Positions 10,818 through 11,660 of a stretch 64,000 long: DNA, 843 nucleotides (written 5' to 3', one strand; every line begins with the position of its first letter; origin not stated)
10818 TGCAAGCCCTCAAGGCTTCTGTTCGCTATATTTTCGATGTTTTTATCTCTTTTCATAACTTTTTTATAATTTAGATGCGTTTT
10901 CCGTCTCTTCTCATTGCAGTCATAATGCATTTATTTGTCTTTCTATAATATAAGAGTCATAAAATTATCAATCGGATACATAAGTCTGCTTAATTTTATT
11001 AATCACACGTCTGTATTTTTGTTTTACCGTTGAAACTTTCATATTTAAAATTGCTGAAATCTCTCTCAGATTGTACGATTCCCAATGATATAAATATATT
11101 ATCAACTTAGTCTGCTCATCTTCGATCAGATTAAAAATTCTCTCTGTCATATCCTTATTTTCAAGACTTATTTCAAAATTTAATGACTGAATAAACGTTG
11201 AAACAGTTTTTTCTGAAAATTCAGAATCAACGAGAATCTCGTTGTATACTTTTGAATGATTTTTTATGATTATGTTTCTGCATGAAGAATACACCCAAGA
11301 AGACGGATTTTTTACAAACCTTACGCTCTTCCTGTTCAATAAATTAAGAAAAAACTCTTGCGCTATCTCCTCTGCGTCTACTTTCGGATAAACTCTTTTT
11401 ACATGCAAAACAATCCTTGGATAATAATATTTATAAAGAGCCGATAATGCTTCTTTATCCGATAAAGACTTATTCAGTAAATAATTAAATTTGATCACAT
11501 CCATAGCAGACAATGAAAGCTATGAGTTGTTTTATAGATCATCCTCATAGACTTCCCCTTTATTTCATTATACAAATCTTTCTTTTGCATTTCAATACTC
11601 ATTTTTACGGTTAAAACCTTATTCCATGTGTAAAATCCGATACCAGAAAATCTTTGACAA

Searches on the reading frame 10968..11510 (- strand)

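Call 87: search_protein_families(library=pfam, proteins=[window:10968-11510:-], max_evalue=0.001)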
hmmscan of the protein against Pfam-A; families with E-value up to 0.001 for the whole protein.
window:10968-11510:- (180 aa): 3 families
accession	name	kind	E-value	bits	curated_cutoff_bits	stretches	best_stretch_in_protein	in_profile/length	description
PF04545.22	Sigma70_r4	-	7.9e-08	32.1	24.1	1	131-174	6-49/50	Sigma-70, region 4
PF08281.18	Sigma70_r4_2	-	6.6e-06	26.1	25.7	1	132-169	13-50/54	Sigma-70, region 4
PF04542.20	Sigma70_r2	-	2.4e-05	24.5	24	1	25-84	1-64/71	Sigma-70 region 2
